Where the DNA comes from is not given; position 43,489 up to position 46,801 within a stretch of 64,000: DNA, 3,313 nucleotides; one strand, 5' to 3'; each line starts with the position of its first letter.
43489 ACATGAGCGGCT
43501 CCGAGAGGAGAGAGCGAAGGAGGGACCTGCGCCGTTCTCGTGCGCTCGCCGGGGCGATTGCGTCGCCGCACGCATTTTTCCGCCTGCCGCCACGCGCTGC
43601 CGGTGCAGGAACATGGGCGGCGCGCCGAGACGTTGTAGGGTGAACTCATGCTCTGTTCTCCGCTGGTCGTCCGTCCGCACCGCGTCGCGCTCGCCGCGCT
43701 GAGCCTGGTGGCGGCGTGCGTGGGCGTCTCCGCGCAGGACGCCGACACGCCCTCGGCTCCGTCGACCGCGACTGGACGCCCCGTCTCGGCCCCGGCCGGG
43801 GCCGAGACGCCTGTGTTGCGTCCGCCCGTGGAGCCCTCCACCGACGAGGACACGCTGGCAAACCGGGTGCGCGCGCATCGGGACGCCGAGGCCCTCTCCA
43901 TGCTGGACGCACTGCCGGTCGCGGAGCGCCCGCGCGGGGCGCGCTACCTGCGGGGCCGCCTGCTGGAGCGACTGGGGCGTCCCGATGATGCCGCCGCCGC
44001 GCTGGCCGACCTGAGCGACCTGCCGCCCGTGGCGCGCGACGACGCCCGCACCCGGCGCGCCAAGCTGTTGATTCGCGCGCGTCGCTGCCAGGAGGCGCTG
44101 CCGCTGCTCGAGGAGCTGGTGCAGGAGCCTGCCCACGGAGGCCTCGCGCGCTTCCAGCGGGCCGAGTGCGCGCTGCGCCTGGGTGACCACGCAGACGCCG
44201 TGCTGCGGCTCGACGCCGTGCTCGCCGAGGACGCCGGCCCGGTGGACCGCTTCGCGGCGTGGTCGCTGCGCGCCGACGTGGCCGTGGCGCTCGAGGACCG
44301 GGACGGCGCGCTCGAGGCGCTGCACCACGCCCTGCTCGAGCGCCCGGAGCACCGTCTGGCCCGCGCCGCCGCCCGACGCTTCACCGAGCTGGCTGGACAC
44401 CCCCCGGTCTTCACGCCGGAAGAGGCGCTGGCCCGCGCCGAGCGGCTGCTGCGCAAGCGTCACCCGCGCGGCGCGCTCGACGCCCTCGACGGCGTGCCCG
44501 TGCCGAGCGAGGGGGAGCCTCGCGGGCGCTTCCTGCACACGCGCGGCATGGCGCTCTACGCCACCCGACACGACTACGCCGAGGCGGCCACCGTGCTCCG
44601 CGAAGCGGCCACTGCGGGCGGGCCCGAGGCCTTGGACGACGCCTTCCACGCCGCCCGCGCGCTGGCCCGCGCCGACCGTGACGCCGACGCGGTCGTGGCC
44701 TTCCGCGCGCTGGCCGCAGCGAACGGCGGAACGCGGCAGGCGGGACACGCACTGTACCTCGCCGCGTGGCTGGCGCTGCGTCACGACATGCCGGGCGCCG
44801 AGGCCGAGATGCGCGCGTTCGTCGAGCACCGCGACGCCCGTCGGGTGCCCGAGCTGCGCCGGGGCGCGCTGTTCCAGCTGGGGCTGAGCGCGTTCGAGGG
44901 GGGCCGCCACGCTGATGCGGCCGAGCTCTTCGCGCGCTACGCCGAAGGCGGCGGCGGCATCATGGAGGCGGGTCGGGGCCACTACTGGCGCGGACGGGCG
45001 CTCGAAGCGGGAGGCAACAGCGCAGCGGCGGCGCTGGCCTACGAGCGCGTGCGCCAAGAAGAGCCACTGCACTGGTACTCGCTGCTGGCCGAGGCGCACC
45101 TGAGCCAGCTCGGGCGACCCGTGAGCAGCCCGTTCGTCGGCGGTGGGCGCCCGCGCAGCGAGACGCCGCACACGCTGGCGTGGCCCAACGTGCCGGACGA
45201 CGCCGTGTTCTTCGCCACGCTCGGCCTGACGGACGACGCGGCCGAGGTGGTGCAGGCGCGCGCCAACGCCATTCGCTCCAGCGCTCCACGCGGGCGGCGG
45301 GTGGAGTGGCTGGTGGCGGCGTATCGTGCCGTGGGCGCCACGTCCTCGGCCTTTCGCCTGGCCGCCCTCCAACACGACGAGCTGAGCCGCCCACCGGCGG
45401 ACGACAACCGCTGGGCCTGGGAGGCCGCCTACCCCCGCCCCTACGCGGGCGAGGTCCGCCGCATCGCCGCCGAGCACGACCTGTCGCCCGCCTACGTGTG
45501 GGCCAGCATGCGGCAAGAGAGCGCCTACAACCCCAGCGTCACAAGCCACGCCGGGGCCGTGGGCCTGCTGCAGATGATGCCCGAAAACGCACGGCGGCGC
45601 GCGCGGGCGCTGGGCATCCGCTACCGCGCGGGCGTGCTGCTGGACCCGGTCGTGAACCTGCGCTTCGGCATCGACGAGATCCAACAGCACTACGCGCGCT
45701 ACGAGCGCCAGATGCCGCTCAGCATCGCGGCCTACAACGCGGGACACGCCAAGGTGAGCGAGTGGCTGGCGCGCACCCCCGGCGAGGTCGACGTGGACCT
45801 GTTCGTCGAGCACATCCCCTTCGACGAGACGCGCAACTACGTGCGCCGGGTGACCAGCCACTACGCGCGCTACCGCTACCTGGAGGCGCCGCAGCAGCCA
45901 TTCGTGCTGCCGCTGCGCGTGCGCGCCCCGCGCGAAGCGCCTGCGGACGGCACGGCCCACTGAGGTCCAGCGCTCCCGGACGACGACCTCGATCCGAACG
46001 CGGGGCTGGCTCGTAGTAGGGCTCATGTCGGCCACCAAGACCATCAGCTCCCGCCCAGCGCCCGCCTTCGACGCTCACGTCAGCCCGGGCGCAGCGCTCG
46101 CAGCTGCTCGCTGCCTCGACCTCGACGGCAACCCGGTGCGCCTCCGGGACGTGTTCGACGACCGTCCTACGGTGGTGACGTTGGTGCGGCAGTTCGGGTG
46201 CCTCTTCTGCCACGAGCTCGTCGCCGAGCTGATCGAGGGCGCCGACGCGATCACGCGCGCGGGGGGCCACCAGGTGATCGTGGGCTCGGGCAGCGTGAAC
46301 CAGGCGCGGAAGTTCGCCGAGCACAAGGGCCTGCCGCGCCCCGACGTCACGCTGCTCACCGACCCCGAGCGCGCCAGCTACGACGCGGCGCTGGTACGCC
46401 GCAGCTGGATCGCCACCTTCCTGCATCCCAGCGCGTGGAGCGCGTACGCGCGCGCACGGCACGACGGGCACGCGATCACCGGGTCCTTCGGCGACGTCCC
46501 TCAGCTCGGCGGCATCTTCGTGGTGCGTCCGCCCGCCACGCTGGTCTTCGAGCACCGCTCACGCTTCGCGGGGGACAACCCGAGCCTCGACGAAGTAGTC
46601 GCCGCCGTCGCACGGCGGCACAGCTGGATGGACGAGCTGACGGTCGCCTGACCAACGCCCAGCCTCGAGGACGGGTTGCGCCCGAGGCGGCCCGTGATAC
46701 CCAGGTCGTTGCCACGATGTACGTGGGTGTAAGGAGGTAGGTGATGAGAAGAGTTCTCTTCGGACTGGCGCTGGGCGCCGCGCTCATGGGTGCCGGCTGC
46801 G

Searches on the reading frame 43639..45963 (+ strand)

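Call 24: search_protein_families(library=pfam, proteins=[window:43639-45963:+], max_evalue=0.001)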
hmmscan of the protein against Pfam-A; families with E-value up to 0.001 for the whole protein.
window:43639-45963:+ (774 aa): 5 families
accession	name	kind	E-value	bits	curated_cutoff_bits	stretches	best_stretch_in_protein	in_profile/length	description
PF01464.25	SLT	-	8.7e-21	74.1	21.3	1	611-713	8-108/117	Transglycosylase SLT domain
PF13174.12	TPR_6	-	2.2e-10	40.9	26.3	0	410-435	2-27/33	Tetratricopeptide repeat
PF13432.12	TPR_16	-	2e-08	35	32.7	1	139-199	2-62/65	Tetratricopeptide repeat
PF07719.23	TPR_2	-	3.7e-06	27.1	27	0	446-476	2-32/34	Tetratricopeptide repeat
PF14559.12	TPR_19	-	0.0001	23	25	1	145-212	2-66/68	Tetratricopeptide repeat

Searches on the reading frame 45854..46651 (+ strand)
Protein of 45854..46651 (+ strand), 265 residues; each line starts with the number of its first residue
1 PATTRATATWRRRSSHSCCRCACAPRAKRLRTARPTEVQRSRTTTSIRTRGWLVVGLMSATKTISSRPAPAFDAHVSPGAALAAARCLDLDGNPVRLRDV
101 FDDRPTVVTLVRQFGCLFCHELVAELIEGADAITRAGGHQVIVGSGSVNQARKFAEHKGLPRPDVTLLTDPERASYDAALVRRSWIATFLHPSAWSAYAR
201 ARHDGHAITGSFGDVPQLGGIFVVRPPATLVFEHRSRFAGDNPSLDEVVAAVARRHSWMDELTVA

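Call 24: search_protein_families(library=pfam, proteins=[window:45854-46651:+], max_evalue=0.001)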
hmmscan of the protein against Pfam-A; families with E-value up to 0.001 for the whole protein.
window:45854-46651:+ (265 aa): 2 families
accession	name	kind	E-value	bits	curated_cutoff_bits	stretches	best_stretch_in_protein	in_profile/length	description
PF13911.12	AhpC-TSA_2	-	3.7e-10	40.6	27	1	129-236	5-112/114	AhpC/TSA antioxidant enzyme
PF00578.27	AhpC-TSA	-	2.3e-05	24.8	26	1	75-175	11-94/124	AhpC/TSA family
